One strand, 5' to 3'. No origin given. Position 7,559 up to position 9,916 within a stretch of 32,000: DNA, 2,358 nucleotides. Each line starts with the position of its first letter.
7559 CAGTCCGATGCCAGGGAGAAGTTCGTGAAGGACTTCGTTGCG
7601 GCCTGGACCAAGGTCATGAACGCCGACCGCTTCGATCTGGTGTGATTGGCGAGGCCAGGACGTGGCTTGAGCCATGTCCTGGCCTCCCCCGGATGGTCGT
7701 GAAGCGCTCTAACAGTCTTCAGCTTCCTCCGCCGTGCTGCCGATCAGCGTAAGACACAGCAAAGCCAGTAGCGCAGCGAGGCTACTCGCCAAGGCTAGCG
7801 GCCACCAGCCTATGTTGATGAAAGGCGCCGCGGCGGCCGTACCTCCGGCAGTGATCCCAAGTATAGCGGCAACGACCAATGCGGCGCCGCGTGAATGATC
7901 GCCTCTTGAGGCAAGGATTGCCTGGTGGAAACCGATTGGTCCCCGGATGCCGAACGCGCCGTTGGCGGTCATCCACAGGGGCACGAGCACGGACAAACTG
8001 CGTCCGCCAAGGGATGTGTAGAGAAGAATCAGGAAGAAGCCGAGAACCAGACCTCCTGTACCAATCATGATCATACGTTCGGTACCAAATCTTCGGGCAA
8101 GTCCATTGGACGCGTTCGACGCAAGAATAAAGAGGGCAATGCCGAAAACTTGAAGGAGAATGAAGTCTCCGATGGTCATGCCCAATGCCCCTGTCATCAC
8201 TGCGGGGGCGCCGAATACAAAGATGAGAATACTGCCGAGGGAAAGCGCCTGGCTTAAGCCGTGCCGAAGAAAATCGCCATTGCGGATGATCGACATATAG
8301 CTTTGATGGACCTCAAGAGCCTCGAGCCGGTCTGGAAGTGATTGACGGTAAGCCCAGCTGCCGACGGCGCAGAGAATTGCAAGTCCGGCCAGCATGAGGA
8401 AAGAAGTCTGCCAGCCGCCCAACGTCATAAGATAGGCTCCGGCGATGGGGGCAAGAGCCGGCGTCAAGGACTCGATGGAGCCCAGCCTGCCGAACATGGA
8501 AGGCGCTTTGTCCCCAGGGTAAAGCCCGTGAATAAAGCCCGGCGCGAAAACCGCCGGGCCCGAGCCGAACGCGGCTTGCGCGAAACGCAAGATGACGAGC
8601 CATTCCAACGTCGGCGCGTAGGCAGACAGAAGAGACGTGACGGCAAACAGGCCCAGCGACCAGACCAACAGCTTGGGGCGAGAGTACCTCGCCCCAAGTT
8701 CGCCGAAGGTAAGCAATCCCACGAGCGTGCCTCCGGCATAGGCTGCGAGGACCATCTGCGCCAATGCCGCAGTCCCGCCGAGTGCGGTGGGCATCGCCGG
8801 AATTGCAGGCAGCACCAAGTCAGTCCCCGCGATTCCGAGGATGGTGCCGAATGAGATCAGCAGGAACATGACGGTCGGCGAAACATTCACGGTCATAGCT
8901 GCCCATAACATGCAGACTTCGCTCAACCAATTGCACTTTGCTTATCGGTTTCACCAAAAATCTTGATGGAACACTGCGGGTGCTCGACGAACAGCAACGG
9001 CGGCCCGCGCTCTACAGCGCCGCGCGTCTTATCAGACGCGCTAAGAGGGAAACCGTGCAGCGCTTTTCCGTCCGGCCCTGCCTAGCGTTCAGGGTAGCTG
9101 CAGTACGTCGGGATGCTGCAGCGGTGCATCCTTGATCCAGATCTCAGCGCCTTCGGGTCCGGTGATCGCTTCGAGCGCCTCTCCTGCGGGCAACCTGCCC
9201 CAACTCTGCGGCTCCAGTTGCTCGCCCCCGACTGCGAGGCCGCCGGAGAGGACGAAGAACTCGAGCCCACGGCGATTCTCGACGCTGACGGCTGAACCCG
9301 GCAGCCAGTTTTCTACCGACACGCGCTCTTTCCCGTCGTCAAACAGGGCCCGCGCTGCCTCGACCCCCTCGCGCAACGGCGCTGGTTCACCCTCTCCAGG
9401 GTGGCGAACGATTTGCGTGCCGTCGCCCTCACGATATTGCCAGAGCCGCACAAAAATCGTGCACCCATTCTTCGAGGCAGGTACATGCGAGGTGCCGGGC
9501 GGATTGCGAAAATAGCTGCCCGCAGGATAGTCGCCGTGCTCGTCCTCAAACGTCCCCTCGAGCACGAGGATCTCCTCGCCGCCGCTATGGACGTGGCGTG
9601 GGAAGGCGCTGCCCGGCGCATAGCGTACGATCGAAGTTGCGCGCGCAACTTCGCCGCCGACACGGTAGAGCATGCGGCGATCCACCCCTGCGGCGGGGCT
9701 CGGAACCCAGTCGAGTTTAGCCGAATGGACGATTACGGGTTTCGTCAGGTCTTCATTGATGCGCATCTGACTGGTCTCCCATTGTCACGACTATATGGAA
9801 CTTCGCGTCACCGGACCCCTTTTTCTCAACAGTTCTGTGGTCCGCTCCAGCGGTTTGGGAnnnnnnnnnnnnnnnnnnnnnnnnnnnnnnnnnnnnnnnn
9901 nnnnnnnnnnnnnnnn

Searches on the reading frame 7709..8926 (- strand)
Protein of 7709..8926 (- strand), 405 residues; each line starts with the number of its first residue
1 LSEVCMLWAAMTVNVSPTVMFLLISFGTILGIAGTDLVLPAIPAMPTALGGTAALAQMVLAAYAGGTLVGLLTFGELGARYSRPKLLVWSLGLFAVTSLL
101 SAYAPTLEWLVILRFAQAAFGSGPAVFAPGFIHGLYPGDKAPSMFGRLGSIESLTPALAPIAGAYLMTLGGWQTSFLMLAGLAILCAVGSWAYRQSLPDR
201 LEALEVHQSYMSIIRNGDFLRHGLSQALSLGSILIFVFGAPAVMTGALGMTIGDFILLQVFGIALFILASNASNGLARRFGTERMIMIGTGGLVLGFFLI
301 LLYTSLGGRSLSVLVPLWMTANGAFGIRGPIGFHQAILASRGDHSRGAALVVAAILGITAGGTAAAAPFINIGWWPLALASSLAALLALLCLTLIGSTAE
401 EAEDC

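Call 4: search_protein_families(library=pfam, proteins=[window:7709-8926:-])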
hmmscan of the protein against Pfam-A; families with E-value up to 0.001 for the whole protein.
window:7709-8926:- (405 aa): 1 family
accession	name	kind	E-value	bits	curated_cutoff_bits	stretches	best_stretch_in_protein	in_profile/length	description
PF07690.21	MFS_1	-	5.3e-32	111.5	33.4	1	25-327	2-311/347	Major Facilitator Superfamily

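Call 5: search_protein_families(library=ncbifam, proteins=[window:7709-8926:-])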
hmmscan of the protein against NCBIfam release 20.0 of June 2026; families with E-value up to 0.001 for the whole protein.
window:7709-8926:- (405 aa): 24 families
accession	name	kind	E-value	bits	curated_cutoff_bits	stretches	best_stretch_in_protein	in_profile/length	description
TIGR00710.1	efflux_Bcr_CflA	subfamily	1.6e-33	116.7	200.9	1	21-351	7-338/385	Bcr/CflA family efflux MFS transporter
NF033134.0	cmlA_floR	equivalog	1e-31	110.7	450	1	18-393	10-385/388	CmlA/FloR family chloramphenicol efflux MFS transporter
NF008270.1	PRK11043.1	equivalog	1.4e-26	93.6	430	1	23-372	9-358/382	purine nucleoside transporter PunC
NF053813.1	MFS_TcaB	equivalog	3.3e-23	82.1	475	1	19-358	4-347/396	putative multidrug effflux MFS transporter TcaB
NF008314.0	PRK11102.1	equivalog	5.5e-22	78.6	303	1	20-323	11-321/396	Bcr/CflA family multidrug efflux MFS transporter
NF000509.1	efflux_CmlA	exception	8.5e-19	68.2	875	1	19-324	14-321/419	CmlA family chloramphenicol efflux MFS transporter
NF000219.1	FloR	exception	1.9e-18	66.9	700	1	17-395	13-391/404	chloramphenicol/florfenicol efflux MFS transporter FloR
NF041041.1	FslD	exception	3.4e-18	66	500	1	22-298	13-294/396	rhizoferrin import MFS transporter FslD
NF012203.0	cmlB1_MFS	exception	1.4e-15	57.4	900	1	19-395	14-391/407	chloramphenicol efflux MFS transporter CmlB1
TIGR00880.1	2_A_01_02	superfamily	8.1e-15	55.2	131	1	58-189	2-133/141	multidrug resistance protein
NF007782.0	PRK10473.1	subfamily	1.4e-14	54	417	1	20-378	3-355/394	MdtL family multidrug efflux MFS transporter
TIGR00711.1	efflux_EmrB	subfamily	4.2e-13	48.9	230.2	1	20-193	3-176/485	DHA2 family efflux MFS transporter permease subunit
NF008654.0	PRK11652.1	equivalog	1.6e-12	47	479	1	19-401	10-391/397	multidrug efflux MFS transporter EmrD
NF052292.1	efflux_CraA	equivalog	1.5e-10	40.7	725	1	18-304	13-303/409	chloramphenicol efflux MFS transporter CraA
NF011931.1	PRK15402.1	subfamily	1.9e-10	40.2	439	1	58-324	48-313/401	MdfA family multidrug efflux MFS transporter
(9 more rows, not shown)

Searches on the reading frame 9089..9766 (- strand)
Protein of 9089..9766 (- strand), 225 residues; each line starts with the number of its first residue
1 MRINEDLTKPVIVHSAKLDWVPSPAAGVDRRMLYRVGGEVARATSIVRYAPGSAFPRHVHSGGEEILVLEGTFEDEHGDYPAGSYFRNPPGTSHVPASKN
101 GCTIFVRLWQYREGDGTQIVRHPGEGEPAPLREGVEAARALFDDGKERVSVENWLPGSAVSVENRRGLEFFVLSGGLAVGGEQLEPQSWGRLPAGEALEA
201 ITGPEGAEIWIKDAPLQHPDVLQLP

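Call 4: search_protein_families(library=pfam, proteins=[window:9089-9766:-])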
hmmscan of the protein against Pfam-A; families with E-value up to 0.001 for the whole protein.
window:9089-9766:- (225 aa): 3 families
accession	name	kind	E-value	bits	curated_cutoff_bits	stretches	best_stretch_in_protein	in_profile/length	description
PF12973.13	Cupin_7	-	1.1e-39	134.9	27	1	9-111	2-104/105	ChrR Cupin-like domain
PF14499.12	DUF4437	-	7.1e-08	32.3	24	0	41-100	35-99/250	Domain of unknown function (DUF4437)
PF07883.17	Cupin_2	-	7.6e-06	26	27.2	1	46-95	2-55/70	Cupin domain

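Call 5: search_protein_families(library=ncbifam, proteins=[window:9089-9766:-])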
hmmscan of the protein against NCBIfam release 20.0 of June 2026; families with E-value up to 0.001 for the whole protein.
window:9089-9766:- (225 aa): 2 families
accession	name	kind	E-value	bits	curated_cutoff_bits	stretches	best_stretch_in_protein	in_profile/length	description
TIGR02451.1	anti_sig_ChrR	subfamily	5.2e-09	36.2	124.5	1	31-102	118-190/216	ChrR family anti-sigma-E factor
NF051881.1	StressantisigmaChrR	equivalog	5.8e-06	26.1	300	1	46-104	125-185/209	cadmium/peroxide/UV radiation responsive anti-sigma factor ChrR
